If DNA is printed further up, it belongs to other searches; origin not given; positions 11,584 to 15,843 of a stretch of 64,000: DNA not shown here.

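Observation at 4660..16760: Array of duplicated and decaying secreted glycan-enzyme plus lectin cassettes next to a two-component system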

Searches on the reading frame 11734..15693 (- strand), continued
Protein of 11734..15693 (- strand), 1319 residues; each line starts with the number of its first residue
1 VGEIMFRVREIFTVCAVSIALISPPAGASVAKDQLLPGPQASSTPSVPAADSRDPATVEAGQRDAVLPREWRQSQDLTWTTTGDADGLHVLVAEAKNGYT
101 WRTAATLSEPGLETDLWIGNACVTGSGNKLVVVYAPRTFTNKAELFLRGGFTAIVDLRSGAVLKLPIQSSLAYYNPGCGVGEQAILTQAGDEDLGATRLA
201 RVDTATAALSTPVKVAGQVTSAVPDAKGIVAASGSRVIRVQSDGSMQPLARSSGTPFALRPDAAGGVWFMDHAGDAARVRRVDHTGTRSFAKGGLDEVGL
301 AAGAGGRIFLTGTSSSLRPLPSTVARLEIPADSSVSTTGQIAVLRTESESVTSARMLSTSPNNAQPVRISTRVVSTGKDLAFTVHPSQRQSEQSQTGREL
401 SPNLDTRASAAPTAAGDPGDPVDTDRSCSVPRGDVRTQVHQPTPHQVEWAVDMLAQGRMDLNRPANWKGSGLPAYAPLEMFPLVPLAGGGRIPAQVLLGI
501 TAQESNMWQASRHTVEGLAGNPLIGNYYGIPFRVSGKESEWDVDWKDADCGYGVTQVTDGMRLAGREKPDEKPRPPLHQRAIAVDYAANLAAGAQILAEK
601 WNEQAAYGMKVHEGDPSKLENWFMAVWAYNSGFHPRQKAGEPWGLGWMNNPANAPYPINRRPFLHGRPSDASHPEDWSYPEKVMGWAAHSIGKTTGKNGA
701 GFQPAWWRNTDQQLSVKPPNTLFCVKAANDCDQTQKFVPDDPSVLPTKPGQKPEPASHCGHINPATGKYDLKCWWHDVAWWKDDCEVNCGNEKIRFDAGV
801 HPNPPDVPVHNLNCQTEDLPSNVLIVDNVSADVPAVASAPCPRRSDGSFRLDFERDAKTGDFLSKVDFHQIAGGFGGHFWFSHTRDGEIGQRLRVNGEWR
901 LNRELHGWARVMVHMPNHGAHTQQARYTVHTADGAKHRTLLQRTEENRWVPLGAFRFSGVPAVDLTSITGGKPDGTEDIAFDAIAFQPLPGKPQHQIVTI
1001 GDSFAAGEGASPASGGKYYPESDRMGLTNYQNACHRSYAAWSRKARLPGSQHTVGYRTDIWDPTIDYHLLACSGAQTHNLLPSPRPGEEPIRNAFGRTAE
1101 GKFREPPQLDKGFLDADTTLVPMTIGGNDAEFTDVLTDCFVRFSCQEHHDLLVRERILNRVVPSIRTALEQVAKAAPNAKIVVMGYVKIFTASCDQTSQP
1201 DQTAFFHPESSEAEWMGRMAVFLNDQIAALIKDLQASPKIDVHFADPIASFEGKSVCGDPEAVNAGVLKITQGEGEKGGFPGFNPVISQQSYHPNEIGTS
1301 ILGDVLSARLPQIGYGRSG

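Call 24: find_encoding_contigs(protein=P0128, flank=8000, max_places=2)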
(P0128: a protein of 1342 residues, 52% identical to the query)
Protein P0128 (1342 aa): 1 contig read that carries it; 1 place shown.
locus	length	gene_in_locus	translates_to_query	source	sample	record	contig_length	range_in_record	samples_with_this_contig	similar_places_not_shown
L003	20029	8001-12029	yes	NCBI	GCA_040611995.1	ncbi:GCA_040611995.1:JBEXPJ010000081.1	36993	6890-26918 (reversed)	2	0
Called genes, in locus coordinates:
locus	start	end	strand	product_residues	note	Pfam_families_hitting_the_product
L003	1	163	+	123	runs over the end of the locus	-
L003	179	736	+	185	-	PF09346:SMI1_KNR4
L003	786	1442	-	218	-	PF00072:Response_reg, PF00196:GerE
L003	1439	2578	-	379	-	PF07730:HisKA_3, PF02518:HATPase_c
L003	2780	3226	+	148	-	PF19851:DUF6326 (weak)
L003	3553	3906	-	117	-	-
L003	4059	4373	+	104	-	-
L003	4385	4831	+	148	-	PF10901:DUF2690 (weak)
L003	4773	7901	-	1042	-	PF00486:Trans_reg_C, PF03704:BTAD, PF13374:TPR_10 (faint), PF13181:TPR_8 (faint), PF00515:TPR_1 (faint), PF13424:TPR_12, PF17874:TPR_MalT (weak), PF13424:TPR_12, +1 more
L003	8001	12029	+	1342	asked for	PF25275:Golvesin_C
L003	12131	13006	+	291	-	-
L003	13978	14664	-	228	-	PF00440:TetR_N, PF02909:TetR_C_1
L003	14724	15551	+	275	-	PF00561:Abhydrolase_1, PF12146:Hydrolase_4, PF12697:Abhydrolase_6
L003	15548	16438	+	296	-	PF00561:Abhydrolase_1, PF12146:Hydrolase_4, PF12697:Abhydrolase_6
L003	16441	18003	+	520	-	PF01266:DAO (faint), PF01494:FAD_binding_3, PF21274:Rng_hyd_C (weak)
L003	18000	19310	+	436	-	PF01979:Amidohydro_1, PF07969:Amidohydro_3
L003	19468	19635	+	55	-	-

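Call 27: find_related_loci(query=A2, collection=genome_contigs, flank=6000)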
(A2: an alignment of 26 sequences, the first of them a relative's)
Query A2 (1315 aa) in genome_contigs; peptide patterns used: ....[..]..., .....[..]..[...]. (x = any residue, [..] = any of these).
600 stretches matched a pattern (row limit reached: there are more); 594 encode a relative of the query (tblastn E <= 1e-3); the best 80 are kept; 80 distinct loci.
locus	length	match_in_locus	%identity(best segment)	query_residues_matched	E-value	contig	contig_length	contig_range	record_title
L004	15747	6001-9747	67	72-1311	0e+0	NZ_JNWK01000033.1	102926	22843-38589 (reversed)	Streptomyces wedmorensis strain NRRL 3426 contig33.1, whole genome shotgun sequence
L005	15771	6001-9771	50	50-1306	0e+0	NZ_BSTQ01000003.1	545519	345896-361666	Lentzea sp. NBRC 105346 sequence03, whole genome shotgun sequence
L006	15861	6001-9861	48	53-1302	0e+0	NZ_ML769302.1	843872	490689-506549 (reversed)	Catellatospora vulcania strain NEAU-JM1 Scaffold3, whole genome shotgun sequence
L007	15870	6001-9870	46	31-1303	0e+0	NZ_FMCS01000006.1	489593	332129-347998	Micromonospora chaiyaphumensis strain DSM 45246, whole genome shotgun sequence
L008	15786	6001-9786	45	41-1313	0e+0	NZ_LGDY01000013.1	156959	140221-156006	Nocardia sp. NRRL S-836 P437contig11.1, whole genome shotgun sequence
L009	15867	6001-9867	45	5-1310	0e+0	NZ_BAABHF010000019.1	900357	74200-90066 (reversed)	Actinoallomurus oryzae strain JCM 17933 sequence019, whole genome shotgun sequence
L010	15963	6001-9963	44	31-1311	0e+0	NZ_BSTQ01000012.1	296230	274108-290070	Lentzea sp. NBRC 105346 sequence12, whole genome shotgun sequence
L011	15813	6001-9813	44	58-1310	0e+0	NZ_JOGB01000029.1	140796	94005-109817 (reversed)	Streptomyces sp. NRRL S-87 contig29.1, whole genome shotgun sequence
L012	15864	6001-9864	45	12-1313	0e+0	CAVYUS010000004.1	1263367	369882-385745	MAG: uncultured Actinomycetota bacterium isolate MFD04935.bin.1.95 genome assembly, contig: contig_2409, whole genome sh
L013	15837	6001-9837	44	50-1312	0e+0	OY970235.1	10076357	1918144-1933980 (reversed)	MAG: uncultured Actinomycetota bacterium isolate MFD03066.bin.c.1 genome assembly, chromosome: 1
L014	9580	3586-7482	46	31-1311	0e+0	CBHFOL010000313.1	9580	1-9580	MAG TPA_asm: uncultured Saccharothrix sp. isolate SRR16095332_binner12_Refined_10 genome assembly, contig: ERZ27337137.7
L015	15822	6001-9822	44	43-1309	0e+0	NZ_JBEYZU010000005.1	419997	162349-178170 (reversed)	Streptomyces sp. NPDC046261 NPDC046261_294_H2.ctg-0005, whole genome shotgun sequence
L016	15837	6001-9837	43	38-1310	0e+0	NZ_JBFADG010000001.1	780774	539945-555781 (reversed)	Streptomyces sp. NPDC021096 NPDC021096_159_A10.ctg-0001, whole genome shotgun sequence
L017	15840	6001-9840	44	54-1310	0e+0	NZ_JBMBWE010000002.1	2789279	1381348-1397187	Knoellia sp. CPCC 206391 Scaffold1_2, whole genome shotgun sequence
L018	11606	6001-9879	44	30-1304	0e+0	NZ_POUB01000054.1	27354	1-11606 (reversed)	Micromonospora deserti strain 13K206 NODE_54_length_27354_cov_59.8124, whole genome shotgun sequence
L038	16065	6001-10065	41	11-1315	0e+0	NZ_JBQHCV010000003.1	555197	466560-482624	Nonomuraea sp. H19 H19_scaffold3, whole genome shotgun sequence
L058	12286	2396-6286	40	54-1315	0e+0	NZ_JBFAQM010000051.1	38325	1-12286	Actinoplanes sp. NPDC049316 NPDC049316_95_E4.ctg-0051, whole genome shotgun sequence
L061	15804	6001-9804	44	50-1315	0e+0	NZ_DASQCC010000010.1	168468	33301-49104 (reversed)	MAG: Actinophytocola sp. isolate SMAG_U11689 k141_130639, whole genome shotgun sequence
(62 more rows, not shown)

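Call 37: search_solved_structures(query=A2, max_evalue=1, show_alignments=3)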
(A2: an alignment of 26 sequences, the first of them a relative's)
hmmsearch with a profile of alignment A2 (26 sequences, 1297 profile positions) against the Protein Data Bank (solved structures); distinct sequences matched with E-value up to 1: 4.
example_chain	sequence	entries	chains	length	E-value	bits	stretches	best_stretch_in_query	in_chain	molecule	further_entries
4hyq_A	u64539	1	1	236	1.7e-24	89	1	1099-1253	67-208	phospholipase A1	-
5mal_A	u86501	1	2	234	9.3e-21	76.6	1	1102-1264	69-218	Lipase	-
1esc_A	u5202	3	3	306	7.9e-08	33.7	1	1099-1226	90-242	ESTERASE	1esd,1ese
9e5c_0r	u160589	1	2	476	0.016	16.2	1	794-861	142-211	Sperm-tail PG-rich repeat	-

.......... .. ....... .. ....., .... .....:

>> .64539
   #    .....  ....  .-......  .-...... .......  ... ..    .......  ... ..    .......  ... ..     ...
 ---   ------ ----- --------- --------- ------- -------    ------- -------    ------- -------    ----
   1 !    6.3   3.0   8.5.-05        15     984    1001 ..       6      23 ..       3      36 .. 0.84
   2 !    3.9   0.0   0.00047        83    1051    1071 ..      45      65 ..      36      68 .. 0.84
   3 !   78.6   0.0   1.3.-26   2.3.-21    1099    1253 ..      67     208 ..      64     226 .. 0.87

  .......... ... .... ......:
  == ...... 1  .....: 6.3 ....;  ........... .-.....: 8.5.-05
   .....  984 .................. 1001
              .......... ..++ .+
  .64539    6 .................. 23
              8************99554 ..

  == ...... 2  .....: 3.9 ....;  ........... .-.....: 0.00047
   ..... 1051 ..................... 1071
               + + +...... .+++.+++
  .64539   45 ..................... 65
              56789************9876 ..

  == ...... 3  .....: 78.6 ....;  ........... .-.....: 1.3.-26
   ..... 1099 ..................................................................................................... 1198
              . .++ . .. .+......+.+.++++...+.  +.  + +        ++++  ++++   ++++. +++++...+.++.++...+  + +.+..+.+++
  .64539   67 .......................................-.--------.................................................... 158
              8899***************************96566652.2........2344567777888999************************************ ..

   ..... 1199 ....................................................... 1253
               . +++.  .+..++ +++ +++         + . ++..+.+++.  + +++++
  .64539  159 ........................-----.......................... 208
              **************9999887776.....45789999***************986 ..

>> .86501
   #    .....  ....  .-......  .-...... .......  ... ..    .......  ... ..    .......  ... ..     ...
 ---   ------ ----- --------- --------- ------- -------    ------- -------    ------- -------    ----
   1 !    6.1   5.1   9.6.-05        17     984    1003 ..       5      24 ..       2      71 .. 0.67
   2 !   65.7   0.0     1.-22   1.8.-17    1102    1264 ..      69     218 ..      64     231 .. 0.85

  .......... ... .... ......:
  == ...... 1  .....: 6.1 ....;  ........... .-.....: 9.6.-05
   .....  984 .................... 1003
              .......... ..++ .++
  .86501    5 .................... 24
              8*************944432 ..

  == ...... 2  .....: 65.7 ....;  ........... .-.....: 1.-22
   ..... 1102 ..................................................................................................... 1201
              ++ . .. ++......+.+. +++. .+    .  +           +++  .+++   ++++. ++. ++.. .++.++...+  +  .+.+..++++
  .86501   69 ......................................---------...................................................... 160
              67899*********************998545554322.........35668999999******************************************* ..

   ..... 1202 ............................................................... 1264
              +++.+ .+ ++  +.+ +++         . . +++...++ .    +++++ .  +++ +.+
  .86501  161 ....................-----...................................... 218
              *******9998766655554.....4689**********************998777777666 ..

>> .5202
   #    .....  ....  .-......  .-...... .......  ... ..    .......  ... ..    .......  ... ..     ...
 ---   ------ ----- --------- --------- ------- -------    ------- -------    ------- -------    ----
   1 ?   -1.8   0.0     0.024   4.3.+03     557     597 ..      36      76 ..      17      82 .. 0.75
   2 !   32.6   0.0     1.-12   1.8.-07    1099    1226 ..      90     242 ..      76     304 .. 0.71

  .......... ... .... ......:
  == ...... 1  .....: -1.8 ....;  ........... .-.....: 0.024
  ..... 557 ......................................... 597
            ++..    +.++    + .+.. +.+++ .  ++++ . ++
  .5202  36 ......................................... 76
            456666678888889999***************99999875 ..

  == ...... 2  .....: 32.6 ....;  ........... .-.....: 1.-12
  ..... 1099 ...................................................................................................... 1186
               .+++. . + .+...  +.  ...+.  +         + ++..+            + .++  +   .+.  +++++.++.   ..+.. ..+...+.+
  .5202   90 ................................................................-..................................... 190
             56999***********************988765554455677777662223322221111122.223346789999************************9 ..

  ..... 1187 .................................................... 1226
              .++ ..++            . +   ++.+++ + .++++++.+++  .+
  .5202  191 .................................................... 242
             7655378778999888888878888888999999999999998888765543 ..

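Call 39: search_solved_structures(query=A3, max_evalue=5, show_alignments=2)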
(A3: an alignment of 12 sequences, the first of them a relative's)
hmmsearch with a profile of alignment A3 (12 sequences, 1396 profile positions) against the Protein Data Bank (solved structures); distinct sequences matched with E-value up to 5: 4.
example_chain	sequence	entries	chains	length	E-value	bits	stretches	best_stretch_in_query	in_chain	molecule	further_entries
3vgz_A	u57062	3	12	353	0.3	11.7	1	180-273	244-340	Uncharacterized protein YncE | PQQ-dependent catabolism-associated beta-propeller protein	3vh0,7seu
4hxt_A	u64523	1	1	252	0.7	10.5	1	240-409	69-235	De Novo Protein OR329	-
9m68_F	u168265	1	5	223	1.1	9.8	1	186-337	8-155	Flagellar hook-associated protein 3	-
2d4x_A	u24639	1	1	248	1.4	9.5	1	176-339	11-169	Flagellar hook-associated protein 3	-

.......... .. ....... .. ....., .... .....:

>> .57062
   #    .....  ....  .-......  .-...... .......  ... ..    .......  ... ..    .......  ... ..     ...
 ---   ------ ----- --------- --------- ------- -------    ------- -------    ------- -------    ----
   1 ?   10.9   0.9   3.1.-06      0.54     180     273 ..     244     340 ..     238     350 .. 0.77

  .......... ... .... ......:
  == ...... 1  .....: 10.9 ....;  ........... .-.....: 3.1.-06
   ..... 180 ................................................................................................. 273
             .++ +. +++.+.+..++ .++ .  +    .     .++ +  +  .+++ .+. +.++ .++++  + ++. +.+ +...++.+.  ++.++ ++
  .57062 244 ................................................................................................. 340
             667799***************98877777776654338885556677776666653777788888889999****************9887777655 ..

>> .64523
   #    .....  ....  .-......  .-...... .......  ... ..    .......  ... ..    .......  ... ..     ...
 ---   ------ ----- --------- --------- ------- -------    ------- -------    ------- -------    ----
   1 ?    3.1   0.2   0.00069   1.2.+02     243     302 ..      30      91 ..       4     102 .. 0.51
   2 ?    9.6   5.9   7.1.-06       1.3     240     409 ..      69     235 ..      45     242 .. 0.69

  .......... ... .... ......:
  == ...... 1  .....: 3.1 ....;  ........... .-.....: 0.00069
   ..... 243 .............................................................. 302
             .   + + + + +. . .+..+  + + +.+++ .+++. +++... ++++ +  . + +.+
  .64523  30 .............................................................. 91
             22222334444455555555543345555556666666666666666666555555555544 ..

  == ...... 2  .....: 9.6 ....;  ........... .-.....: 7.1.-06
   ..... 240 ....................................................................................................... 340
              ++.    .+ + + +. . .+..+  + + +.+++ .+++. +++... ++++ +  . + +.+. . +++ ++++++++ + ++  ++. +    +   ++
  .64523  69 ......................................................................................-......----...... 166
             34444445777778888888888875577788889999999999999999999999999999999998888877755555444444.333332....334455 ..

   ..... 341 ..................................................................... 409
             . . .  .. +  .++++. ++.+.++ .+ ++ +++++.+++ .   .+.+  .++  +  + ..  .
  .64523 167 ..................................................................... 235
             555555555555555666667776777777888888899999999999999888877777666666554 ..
